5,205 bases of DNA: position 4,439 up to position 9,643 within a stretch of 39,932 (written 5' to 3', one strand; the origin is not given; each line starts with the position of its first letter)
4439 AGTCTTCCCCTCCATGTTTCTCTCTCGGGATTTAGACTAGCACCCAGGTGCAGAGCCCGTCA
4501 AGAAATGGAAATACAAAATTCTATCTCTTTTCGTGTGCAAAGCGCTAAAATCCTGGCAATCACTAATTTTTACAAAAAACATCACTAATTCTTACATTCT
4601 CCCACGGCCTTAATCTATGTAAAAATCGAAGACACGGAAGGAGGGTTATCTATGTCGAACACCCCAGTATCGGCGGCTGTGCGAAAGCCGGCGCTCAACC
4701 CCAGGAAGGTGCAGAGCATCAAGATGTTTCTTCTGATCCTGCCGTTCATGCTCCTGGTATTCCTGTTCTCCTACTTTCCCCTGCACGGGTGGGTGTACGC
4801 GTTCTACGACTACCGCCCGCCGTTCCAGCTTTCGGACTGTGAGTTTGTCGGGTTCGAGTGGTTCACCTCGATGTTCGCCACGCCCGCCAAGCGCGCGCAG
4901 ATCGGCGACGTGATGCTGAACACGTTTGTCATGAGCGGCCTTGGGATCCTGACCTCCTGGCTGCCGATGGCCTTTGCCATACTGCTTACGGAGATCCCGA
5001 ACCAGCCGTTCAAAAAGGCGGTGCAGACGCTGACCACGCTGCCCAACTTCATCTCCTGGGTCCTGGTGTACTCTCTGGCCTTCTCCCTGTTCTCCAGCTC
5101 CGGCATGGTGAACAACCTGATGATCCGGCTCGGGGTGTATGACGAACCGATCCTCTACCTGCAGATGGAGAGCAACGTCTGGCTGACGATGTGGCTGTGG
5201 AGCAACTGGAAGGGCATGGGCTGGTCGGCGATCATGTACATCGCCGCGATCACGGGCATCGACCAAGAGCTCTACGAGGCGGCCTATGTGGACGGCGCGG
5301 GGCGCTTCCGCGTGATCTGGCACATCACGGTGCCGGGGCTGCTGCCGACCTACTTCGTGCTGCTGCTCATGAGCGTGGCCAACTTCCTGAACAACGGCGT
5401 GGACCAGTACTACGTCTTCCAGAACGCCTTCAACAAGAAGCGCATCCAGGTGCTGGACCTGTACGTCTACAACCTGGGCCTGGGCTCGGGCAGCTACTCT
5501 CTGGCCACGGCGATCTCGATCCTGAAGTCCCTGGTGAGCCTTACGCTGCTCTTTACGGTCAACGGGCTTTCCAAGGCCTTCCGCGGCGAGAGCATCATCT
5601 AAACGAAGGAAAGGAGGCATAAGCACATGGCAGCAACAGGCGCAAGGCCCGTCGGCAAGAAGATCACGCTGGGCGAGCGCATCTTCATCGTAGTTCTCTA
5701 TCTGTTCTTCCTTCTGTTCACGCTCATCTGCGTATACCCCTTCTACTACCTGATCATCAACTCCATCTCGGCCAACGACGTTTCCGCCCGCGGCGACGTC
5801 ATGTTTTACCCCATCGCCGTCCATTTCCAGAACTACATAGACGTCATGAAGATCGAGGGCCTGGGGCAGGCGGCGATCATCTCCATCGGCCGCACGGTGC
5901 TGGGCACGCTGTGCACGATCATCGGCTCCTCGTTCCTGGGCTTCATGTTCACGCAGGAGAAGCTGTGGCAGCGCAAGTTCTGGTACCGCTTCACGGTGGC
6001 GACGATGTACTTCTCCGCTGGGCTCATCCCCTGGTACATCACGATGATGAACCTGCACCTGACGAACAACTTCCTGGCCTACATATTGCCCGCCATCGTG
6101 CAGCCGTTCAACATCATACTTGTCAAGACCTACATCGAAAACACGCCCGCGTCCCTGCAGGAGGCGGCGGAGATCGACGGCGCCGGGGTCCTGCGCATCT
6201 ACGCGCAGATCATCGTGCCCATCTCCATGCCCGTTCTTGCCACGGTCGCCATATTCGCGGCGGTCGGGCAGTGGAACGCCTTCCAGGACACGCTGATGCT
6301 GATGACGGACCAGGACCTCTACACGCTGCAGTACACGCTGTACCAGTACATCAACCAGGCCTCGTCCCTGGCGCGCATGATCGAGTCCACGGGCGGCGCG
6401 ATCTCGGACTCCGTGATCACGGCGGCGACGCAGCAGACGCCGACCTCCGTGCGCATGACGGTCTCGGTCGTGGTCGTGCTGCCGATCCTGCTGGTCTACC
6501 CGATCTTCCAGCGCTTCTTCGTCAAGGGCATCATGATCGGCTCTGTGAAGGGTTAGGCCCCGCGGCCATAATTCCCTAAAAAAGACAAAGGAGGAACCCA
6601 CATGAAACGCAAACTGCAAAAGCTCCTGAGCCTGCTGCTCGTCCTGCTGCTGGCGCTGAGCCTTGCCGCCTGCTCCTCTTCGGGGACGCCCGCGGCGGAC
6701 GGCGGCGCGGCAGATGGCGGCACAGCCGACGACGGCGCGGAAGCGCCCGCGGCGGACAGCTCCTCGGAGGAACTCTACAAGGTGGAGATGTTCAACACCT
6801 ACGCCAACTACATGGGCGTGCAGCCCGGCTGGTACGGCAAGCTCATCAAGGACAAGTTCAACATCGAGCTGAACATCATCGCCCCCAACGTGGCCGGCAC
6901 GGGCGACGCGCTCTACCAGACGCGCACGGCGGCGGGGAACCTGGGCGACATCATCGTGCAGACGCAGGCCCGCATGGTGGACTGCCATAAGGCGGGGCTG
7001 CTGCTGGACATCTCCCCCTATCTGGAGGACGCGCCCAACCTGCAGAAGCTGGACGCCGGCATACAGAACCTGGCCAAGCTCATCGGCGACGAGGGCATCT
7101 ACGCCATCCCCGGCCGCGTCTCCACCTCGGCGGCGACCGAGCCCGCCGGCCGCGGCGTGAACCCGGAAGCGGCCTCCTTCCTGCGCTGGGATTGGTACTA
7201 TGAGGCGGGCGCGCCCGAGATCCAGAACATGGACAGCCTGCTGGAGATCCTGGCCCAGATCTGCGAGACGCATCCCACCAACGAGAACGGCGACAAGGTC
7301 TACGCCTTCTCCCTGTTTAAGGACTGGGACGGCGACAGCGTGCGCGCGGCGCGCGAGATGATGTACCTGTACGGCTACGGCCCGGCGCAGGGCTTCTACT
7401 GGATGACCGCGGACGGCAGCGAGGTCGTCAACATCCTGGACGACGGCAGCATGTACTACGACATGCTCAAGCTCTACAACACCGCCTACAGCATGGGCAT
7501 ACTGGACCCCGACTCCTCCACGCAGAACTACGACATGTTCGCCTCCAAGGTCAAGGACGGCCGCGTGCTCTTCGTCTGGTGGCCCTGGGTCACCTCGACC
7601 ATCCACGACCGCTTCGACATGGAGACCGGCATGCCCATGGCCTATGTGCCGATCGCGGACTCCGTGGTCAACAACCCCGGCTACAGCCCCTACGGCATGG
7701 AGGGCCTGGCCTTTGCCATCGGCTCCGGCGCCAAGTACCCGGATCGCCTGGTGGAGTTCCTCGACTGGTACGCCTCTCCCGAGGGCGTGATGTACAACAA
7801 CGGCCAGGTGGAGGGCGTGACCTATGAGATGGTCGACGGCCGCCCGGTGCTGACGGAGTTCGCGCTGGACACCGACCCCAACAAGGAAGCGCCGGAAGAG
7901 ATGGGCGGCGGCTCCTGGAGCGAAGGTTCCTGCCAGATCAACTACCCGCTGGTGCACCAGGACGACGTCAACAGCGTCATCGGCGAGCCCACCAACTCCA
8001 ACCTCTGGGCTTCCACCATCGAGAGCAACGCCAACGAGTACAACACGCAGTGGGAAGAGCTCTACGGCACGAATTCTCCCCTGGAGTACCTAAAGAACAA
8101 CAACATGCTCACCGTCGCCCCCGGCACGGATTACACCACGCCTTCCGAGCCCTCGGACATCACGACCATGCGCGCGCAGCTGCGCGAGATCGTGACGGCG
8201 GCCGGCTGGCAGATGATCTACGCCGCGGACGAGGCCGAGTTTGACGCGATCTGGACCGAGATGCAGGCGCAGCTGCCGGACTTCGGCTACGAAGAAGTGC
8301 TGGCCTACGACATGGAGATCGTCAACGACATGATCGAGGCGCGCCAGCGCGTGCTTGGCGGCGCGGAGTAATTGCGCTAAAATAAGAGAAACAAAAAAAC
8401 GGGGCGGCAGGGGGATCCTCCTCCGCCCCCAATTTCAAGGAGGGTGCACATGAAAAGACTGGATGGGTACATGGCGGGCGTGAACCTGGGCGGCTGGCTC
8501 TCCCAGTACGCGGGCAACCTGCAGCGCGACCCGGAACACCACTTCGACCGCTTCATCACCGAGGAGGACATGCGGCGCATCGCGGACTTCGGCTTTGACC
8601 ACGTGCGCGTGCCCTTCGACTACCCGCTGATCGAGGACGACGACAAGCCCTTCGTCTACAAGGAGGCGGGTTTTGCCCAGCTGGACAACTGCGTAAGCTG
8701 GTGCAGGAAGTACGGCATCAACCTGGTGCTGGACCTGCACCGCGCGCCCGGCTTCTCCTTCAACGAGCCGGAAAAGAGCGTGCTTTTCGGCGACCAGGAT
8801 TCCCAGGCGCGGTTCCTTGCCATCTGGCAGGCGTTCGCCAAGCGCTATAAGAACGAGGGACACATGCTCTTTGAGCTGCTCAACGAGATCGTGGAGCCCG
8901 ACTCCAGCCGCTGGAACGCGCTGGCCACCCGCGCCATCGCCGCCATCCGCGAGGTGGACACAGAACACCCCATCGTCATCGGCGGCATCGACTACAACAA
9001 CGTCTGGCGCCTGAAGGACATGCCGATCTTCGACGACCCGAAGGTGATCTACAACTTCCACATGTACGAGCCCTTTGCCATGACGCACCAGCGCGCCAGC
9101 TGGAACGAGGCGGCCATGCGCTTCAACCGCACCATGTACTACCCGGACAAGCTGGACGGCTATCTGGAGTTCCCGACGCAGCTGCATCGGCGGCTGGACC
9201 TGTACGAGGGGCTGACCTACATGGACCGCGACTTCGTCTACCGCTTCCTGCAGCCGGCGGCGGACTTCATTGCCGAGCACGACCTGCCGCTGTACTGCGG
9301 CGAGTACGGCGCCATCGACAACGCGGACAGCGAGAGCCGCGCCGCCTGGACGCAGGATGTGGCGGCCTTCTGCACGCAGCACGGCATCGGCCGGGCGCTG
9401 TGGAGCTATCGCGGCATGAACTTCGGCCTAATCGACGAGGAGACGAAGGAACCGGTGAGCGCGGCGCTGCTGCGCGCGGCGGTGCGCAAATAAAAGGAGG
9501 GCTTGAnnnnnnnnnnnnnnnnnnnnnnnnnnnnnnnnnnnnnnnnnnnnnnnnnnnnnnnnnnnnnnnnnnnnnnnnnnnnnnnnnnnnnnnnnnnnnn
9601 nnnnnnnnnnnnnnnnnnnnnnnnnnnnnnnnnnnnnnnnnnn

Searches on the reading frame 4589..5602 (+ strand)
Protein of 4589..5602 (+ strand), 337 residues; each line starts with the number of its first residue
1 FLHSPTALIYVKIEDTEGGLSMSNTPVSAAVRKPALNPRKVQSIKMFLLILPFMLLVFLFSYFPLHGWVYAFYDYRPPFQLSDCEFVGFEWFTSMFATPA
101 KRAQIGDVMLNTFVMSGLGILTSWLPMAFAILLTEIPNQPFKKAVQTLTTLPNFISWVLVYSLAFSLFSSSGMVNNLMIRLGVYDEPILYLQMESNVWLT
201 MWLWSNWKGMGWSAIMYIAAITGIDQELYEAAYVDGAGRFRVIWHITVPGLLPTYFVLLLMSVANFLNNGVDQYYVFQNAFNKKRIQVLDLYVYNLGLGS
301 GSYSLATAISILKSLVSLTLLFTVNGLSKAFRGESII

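Call 15: search_protein_families(library=pfam, proteins=[window:4589-5602:+], max_evalue=0.001)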
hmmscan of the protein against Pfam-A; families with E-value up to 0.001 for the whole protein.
window:4589-5602:+ (337 aa): 1 family
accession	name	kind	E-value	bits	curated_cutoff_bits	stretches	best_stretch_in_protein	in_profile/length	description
PF00528.27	BPD_transp_1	-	3.2e-14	53.5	26.4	1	131-320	6-173/184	Binding-protein-dependent transport system inner membrane component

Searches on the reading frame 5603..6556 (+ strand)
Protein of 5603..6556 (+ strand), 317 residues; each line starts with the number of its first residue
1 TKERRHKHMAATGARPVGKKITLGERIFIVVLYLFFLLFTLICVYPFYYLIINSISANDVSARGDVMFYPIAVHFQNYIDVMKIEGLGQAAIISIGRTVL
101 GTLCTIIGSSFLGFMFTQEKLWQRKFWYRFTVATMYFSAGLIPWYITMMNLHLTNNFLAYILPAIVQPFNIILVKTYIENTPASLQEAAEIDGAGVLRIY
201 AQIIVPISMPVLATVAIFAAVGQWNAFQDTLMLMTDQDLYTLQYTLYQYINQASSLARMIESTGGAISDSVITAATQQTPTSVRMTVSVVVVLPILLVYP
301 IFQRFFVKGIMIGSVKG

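Call 15: search_protein_families(library=pfam, proteins=[window:5603-6556:+], max_evalue=0.001)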
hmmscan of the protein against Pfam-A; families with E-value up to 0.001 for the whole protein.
window:5603-6556:+ (317 aa): 1 family
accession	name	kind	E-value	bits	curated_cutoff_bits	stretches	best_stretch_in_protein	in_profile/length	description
PF00528.27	BPD_transp_1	-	1.6e-05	25.2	26.4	1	111-310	3-182/184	Binding-protein-dependent transport system inner membrane component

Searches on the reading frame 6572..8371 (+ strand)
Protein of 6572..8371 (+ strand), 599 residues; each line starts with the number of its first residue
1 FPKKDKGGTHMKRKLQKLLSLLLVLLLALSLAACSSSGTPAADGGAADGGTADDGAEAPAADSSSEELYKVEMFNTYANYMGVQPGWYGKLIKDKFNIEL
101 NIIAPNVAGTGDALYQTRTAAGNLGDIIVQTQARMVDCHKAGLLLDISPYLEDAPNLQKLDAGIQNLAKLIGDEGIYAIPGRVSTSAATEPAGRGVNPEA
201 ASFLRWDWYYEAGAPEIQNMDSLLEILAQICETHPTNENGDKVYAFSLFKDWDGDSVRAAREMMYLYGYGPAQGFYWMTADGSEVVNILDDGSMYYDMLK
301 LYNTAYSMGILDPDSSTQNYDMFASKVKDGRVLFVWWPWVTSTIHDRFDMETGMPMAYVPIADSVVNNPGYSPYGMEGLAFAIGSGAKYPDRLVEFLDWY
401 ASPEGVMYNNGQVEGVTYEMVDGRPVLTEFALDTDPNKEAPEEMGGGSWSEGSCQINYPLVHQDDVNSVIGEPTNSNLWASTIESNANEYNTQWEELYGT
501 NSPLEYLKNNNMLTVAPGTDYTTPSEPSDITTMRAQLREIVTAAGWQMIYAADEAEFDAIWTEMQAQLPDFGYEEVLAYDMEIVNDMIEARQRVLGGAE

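Call 15: search_protein_families(library=pfam, proteins=[window:6572-8371:+], max_evalue=0.001)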
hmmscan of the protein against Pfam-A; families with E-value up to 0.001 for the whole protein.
window:6572-8371:+ (599 aa): 1 family
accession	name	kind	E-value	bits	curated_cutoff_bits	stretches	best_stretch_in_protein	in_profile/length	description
PF01547.30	SBP_bac_1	-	3.2e-05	24.5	26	0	248-406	120-306/307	Bacterial extracellular solute-binding protein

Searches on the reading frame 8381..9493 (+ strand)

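Call 15: search_protein_families(library=pfam, proteins=[window:8381-9493:+], max_evalue=0.001)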
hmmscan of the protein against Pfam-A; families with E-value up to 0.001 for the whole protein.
window:8381-9493:+ (370 aa): 1 family
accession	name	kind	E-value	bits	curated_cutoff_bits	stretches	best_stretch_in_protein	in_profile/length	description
PF00150.24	Cellulase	-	7e-38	131.1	23.5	1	55-344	18-269/272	Cellulase (glycosyl hydrolase family 5)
